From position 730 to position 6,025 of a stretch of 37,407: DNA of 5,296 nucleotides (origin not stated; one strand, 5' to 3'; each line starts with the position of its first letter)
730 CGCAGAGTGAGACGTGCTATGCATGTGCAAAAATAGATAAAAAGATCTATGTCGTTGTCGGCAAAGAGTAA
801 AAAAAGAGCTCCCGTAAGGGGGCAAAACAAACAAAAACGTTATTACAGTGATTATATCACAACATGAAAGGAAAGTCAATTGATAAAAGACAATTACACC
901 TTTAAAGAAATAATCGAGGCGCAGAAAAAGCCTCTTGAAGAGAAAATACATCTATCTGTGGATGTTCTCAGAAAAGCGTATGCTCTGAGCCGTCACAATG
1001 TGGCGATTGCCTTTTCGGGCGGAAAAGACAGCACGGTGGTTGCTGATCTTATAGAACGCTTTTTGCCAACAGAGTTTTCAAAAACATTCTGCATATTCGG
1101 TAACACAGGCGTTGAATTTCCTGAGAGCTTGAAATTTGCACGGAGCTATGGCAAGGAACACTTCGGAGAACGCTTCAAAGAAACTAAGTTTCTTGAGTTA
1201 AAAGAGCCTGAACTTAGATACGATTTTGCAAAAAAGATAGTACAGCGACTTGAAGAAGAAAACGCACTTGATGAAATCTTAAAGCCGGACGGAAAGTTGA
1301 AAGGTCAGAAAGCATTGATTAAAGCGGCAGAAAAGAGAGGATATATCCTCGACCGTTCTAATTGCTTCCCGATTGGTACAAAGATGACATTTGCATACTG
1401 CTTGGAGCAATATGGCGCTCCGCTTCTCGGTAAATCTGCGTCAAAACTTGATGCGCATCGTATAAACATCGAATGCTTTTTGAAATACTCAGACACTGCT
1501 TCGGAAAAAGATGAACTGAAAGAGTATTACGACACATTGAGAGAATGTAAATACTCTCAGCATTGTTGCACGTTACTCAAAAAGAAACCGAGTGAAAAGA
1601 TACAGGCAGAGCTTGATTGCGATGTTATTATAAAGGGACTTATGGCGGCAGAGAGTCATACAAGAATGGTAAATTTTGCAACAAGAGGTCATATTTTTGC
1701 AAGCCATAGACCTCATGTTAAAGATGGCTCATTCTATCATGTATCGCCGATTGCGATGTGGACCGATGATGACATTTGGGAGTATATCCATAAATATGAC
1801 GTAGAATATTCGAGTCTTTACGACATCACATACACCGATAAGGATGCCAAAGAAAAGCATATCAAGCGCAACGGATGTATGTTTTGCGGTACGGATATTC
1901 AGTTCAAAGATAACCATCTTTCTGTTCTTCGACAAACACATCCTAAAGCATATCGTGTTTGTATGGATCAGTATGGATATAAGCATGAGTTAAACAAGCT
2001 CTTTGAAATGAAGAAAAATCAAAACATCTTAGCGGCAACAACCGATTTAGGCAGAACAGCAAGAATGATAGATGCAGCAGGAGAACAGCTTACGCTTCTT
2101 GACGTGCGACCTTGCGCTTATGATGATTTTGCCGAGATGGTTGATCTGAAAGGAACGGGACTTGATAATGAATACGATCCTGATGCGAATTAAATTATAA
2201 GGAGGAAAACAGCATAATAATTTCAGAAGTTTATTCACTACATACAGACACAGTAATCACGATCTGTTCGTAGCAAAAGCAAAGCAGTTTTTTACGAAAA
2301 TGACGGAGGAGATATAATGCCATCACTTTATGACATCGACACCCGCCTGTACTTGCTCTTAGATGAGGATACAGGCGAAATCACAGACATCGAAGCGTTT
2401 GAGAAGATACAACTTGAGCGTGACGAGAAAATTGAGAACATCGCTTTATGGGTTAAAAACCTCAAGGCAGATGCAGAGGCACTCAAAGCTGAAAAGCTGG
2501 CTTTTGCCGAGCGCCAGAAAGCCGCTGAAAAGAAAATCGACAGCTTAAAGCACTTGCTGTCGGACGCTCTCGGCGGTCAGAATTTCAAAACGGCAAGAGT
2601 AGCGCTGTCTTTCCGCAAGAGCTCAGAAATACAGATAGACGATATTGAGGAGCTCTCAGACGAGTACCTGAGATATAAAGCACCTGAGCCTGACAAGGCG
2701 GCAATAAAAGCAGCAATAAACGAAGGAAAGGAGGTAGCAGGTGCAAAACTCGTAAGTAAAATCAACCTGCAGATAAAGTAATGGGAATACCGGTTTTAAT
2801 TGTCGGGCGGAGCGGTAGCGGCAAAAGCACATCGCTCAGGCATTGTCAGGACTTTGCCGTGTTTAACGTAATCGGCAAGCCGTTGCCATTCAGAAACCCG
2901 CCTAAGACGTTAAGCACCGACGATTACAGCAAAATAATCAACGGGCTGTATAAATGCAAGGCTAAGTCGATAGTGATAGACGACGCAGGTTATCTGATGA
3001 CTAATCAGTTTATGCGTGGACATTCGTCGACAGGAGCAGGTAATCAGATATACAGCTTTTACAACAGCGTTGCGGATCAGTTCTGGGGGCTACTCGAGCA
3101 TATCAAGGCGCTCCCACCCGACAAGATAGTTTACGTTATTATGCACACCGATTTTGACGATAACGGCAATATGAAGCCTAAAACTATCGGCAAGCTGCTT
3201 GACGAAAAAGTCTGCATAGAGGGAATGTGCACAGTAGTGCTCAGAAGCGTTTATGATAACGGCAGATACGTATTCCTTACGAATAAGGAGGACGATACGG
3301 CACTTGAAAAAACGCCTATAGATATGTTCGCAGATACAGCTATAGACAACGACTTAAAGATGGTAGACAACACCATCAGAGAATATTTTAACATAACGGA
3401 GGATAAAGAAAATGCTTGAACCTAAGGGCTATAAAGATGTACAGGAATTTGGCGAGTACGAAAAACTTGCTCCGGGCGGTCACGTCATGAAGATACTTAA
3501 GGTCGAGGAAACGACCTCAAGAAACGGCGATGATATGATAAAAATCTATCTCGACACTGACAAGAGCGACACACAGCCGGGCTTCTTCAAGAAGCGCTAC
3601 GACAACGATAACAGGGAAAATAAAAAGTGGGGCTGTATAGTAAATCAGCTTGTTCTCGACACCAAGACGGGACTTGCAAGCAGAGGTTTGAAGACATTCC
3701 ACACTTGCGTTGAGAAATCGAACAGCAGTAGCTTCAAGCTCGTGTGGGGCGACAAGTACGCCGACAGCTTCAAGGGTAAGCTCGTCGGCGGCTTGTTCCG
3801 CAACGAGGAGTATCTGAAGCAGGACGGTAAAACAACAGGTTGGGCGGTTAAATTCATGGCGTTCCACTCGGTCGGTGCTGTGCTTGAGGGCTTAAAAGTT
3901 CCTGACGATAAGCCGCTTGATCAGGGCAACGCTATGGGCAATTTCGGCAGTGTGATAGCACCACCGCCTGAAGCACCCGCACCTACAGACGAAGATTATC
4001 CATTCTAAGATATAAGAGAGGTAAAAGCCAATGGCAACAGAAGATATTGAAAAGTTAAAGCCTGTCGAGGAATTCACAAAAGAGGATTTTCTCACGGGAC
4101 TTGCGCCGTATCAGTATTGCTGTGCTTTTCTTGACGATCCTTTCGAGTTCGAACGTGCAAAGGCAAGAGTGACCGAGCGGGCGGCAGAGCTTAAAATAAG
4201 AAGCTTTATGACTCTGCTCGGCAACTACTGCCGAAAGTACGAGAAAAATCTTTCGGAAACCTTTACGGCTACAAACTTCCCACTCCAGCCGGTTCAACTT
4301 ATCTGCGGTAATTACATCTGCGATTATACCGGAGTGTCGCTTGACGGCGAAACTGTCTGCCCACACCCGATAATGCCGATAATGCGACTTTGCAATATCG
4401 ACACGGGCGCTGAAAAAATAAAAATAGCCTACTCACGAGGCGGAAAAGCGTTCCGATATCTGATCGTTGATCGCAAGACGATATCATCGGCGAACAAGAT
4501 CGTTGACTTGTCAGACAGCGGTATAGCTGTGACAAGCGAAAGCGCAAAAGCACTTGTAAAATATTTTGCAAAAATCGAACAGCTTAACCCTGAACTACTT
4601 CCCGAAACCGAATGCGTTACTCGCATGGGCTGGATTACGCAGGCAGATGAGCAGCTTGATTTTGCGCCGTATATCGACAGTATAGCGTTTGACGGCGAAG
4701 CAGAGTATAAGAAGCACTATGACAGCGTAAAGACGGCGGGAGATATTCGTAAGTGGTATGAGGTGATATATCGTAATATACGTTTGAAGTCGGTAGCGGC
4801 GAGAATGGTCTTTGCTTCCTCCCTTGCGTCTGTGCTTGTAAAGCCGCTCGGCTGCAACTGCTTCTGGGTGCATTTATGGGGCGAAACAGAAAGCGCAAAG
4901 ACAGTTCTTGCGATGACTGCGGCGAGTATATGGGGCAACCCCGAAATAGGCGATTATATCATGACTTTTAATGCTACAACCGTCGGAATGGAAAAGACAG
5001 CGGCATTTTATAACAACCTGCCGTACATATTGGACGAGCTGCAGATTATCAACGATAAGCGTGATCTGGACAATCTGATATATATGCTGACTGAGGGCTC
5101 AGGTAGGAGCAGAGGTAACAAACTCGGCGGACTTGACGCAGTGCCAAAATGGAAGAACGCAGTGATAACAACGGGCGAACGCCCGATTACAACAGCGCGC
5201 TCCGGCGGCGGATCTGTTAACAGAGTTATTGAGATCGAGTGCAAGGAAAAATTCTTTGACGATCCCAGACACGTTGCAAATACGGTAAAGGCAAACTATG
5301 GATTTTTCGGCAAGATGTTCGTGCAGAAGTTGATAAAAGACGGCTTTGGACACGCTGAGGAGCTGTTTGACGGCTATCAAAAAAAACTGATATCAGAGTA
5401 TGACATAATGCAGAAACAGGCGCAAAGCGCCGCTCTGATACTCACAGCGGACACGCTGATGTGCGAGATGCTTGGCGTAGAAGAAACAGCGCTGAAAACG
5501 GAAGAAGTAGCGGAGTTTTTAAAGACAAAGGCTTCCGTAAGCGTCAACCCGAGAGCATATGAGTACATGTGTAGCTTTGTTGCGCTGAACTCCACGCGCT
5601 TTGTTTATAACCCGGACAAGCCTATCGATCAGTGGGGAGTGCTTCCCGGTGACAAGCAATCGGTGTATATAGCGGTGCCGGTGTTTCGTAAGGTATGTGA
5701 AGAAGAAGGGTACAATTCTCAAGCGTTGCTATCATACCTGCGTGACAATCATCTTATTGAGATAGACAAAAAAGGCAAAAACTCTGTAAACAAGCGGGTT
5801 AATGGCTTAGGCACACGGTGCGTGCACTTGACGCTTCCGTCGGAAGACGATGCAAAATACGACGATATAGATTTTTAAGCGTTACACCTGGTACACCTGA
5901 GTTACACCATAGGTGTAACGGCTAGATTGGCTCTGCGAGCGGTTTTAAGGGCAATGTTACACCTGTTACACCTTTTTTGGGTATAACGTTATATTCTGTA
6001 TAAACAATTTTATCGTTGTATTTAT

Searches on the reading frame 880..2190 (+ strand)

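Call 9: search_protein_families(library=phrogs, proteins=[window:880-2190:+], max_evalue=0.001)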
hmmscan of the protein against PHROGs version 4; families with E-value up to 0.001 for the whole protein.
window:880-2190:+ (437 aa): 3 families
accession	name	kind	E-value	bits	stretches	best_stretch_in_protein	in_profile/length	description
phrog_424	-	moron, auxiliary metabolic gene and host takeover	9.1e-30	105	1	13-376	137-376/460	phosphoadenosine phosphosulfate reductase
phrog_2302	-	moron, auxiliary metabolic gene and host takeover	6.8e-19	69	2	247-325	161-235/381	phosphoadenosine phosphosulfate reductase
phrog_12882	-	moron, auxiliary metabolic gene and host takeover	0.00093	19.1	0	14-61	10-56/404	phosphoadenosine phosphosulfate reductase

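Call 10: search_protein_families(library=pfam, proteins=[window:880-2190:+], max_evalue=0.001)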
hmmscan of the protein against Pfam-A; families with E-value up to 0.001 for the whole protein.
window:880-2190:+ (437 aa): 1 family
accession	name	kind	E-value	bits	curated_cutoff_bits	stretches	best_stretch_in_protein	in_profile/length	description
PF01507.26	PAPS_reduct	-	4e-20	73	22.5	2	206-319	61-165/175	Phosphoadenosine phosphosulfate reductase domain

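Call 99: search_protein_families(library=padloc, proteins=[window:880-2190:+], max_evalue=0.001)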
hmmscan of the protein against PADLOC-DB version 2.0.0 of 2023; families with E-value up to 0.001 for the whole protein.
window:880-2190:+ (437 aa): 3 families
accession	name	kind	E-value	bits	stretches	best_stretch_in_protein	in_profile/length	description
PDLC02510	BrxP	-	9.2e-15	51.9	1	27-111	118-200/779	BrxP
PDLC02662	DndC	-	1.5e-08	32.1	0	232-308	133-213/481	DndC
PDLC02661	DndC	-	1.4e-07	28.9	0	23-60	7-44/468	DndC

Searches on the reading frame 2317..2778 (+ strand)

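Call 10: search_protein_families(library=pfam, proteins=[window:2317-2778:+], max_evalue=0.001)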
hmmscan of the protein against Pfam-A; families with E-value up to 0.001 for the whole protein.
window:2317-2778:+ (154 aa): 1 family
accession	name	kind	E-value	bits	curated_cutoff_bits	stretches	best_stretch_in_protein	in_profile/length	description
PF05565.16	Sipho_Gp157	-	8.7e-33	114.1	28.6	1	4-154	2-162/162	Siphovirus Gp157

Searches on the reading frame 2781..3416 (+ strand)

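Call 10: search_protein_families(library=pfam, proteins=[window:2781-3416:+], max_evalue=0.001)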
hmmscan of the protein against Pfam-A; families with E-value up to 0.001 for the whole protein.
window:2781-3416:+ (212 aa): 1 family
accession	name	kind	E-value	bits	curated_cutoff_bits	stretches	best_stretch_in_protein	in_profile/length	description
PF13479.12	AAA_24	-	1.4e-10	41.8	27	1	4-169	4-186/195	AAA domain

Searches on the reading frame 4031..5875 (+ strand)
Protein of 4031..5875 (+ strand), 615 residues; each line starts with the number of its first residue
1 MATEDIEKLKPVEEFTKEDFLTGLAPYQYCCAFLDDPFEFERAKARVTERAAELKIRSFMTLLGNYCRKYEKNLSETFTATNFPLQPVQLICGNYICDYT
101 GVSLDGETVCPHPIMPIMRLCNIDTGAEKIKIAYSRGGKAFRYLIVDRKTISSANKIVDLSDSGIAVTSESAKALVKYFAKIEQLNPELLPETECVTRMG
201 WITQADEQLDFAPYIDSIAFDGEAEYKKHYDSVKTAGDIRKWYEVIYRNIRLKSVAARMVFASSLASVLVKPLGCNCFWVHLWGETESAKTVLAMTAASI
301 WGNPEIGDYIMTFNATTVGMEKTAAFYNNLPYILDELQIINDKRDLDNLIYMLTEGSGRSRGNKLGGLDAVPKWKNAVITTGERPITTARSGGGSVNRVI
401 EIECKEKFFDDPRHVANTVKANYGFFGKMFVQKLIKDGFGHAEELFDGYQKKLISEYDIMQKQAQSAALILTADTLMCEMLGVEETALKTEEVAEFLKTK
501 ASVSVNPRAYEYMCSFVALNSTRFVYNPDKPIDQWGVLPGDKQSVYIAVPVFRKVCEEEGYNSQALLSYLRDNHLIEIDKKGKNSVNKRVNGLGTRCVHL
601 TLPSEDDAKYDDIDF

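Call 9: search_protein_families(library=phrogs, proteins=[window:4031-5875:+], max_evalue=0.001)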
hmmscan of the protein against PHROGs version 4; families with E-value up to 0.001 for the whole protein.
window:4031-5875:+ (615 aa): 3 families
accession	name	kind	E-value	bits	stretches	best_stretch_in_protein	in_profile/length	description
phrog_8841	-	DNA, RNA and nucleotide metabolism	5e-136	455.9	1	33-608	31-620/633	DNA primase/helicase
phrog_1139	-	DNA, RNA and nucleotide metabolism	6e-14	52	1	259-481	527-756/895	DNA primase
phrog_25314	-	unknown function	1e-13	51.4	1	148-462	484-811/1010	-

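Call 10: search_protein_families(library=pfam, proteins=[window:4031-5875:+], max_evalue=0.001)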
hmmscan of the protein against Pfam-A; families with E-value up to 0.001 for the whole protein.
window:4031-5875:+ (615 aa): 2 families
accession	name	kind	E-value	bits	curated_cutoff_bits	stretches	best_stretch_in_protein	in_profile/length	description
PF06048.17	DUF927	-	2.4e-42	146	22.6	1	108-368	24-279/284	Domain of unknown function (DUF927)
PF18662.7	HTH_56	-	1.4e-14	54.5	26.2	1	505-605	2-111/111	Cch helix turn helix domain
